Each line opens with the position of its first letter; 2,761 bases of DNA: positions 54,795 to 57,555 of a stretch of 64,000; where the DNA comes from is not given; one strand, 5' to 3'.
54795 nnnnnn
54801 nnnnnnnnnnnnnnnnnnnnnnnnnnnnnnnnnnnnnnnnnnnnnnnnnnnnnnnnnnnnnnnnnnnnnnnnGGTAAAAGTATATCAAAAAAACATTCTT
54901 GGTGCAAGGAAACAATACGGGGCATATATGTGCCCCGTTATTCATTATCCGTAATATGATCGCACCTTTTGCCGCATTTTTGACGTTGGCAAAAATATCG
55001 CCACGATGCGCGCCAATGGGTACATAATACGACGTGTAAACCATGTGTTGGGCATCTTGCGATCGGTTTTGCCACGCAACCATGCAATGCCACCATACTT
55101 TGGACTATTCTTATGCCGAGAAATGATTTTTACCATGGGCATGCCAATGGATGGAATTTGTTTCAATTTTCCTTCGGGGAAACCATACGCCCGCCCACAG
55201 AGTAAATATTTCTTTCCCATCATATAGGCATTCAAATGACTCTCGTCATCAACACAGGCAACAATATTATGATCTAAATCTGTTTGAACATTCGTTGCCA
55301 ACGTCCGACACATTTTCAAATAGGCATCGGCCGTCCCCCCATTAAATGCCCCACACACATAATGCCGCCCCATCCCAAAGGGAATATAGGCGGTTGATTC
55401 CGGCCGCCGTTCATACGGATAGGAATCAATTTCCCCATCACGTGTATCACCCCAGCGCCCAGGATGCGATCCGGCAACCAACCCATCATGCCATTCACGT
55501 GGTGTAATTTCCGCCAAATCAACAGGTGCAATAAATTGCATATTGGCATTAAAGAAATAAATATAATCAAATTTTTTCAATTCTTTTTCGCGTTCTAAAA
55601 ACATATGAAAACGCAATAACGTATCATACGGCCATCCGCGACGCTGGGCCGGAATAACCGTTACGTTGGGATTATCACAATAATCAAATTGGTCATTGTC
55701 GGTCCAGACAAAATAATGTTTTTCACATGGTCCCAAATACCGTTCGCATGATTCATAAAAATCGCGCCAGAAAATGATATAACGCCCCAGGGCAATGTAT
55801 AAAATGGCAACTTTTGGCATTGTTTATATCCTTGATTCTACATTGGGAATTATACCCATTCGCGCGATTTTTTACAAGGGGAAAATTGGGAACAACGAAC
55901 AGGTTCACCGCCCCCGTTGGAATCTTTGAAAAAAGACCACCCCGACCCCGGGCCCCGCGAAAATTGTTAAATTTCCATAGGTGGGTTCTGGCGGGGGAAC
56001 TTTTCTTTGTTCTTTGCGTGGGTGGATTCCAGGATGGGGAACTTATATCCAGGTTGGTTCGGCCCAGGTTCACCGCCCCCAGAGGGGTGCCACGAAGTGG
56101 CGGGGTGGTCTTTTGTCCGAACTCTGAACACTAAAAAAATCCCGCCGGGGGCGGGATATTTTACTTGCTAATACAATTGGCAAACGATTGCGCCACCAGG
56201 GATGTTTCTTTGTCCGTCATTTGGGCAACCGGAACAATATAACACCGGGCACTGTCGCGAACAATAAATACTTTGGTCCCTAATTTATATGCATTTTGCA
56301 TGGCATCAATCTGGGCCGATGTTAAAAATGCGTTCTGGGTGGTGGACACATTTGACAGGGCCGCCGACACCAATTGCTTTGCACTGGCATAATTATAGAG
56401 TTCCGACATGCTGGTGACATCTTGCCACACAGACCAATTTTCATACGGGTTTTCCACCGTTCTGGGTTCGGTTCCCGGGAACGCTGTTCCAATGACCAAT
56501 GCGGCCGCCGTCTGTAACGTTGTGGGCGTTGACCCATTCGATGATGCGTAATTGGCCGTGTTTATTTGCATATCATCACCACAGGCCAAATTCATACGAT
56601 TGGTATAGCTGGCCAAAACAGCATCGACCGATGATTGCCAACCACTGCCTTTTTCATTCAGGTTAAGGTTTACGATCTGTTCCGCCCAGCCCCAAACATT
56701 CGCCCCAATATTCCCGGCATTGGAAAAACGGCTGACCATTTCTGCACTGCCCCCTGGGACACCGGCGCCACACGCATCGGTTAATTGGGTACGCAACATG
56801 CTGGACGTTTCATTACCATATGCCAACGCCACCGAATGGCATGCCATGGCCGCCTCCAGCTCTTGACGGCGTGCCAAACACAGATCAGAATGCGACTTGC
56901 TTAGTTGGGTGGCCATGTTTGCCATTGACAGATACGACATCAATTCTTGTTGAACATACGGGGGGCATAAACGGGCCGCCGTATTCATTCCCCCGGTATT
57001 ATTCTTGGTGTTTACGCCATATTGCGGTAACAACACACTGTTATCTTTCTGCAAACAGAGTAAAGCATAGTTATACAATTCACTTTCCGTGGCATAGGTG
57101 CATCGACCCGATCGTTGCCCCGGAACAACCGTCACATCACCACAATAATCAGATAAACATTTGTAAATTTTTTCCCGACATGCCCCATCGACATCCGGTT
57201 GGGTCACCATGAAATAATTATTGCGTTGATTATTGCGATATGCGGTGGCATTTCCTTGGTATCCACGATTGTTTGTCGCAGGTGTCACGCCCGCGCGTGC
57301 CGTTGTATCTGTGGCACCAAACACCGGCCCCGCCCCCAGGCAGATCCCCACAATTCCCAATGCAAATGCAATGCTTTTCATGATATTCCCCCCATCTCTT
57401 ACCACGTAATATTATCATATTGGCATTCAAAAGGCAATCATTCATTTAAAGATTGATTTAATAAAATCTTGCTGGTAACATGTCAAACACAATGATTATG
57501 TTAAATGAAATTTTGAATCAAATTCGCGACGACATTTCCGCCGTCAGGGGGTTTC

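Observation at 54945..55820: GT6-family (ABO blood-group-type) glycosyltransferase in an alphaproteobacterium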

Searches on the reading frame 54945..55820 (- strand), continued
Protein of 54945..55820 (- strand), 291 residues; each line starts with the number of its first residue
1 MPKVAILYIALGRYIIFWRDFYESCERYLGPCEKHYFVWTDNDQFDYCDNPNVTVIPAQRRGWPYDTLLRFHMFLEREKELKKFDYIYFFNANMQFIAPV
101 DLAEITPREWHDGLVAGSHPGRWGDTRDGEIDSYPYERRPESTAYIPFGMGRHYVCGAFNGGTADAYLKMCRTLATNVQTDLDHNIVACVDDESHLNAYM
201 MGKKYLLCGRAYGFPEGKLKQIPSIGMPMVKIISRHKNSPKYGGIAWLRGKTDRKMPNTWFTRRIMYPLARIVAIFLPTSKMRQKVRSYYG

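Call 71: find_homologous_proteins(query=L044:12535-13788:+, max_evalue=1e-50)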
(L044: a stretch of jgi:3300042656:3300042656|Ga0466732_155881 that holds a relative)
Query L044:12535-13788:+ (417 aa): 8000 proteins with E <= 1e-50 among 8000 candidates; the best 120 are listed.
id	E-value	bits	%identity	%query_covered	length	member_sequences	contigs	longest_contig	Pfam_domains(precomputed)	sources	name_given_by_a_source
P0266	1.4e-281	951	100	100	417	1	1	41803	PF00709.28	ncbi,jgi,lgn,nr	ncbi:MAG: adenylosuccinate synthase [Bacteroidales bacterium]|jgi:adenylosuccinate synthase|nr:adeny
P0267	4.4e-260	881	90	100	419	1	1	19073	PF00709.28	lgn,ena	-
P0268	6.9e-260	880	90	100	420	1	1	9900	PF00709.28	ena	-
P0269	2.5e-259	878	90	100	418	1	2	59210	PF00709.28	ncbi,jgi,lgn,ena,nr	ncbi:MAG: adenylosuccinate synthase [Bacteroidetes bacterium]|nr:adenylosuccinate synthase [Bacteroi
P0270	1.4e-258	876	90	100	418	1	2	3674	PF00709.28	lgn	-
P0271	2.0e-257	872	89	100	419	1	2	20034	PF00709.28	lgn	-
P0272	2.6e-257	871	89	100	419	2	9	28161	PF00709.28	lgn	-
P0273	1.4e-234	797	80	100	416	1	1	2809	PF00709.28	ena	-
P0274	1.6e-234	796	80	100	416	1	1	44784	PF00709.28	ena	-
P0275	3.3e-234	795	80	100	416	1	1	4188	PF00709.28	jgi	jgi:adenylosuccinate synthase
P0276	2.8e-233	792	81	100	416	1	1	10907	PF00709.28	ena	-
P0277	2.4e-230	783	80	100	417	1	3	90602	PF00709.28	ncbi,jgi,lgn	jgi:adenylosuccinate synthase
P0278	3.3e-230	782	80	100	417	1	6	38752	PF00709.28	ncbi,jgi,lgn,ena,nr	ncbi:MAG TPA: adenylosuccinate synthase [Bacteroidales bacterium]|nr:adenylosuccinate synthase [Bact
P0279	6.7e-228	775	79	100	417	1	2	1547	PF00709.28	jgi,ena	-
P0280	3.6e-227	772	79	100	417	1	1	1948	PF00709.28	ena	-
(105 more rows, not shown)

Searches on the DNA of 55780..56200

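Call 72: search_rna_families(source=window, start=55780, end=56200, threshold=evalue, max_evalue=1)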
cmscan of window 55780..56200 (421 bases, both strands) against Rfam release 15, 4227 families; matches with E-value up to 1: 3.
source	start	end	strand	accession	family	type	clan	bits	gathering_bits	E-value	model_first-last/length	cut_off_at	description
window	56134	56192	-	RF02083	OrzO-P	Gene; antitoxin;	-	23.9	60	0.12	1-76/76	no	OrzO-P RNA antitoxin family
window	56014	56111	+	RF02145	MEG8_1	Gene; lncRNA;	-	19.1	70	0.019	1-97/97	no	Maternally expressed 8 exon 1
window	56135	56191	-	RF01394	isrK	Gene; sRNA;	-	17.1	50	0.21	1-77/77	no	isrK Hfq binding RNA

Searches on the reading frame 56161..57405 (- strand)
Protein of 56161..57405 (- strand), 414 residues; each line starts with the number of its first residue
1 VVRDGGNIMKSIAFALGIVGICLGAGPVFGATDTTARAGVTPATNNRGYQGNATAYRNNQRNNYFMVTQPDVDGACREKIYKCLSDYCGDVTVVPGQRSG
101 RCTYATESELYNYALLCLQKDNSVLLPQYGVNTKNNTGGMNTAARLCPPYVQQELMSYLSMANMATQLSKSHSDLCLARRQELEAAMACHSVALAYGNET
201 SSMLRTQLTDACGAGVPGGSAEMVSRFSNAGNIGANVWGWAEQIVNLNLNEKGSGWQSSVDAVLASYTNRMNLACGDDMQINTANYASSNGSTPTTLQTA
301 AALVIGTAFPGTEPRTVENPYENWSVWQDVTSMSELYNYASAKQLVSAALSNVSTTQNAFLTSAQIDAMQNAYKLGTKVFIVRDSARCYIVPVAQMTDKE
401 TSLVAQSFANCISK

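Call 3: search_protein_families(library=pfam, proteins=[window:56161-57405:-], max_evalue=1)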
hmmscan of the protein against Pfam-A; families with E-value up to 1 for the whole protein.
window:56161-57405:- (414 aa): 3 families
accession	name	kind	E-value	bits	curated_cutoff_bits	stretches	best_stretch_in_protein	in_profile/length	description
PF20748.2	RecJ_C_Deinoc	-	0.11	12.7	25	1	180-264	68-149/155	RecJ C-terminal domain, Deinococci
PF20080.4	ALTTAQ_rpt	-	0.11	12.6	26.4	1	345-370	12-37/38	ALTTAQ repeat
PF11021.13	DUF2613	-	0.61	10.7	22.1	1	17-51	10-43/55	Protein of unknown function (DUF2613)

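Call 4: search_protein_families(library=ncbifam, proteins=[window:56161-57405:-], max_evalue=1)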
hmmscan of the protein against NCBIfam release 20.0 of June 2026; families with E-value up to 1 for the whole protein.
window:56161-57405:- (414 aa): 1 family
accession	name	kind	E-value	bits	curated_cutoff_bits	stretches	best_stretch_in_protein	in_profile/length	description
NF033790.1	CnrY_NccY_antiS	subfamily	0.049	14.1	35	1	152-198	15-61/95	CnrY/NccY family anti-sigma factor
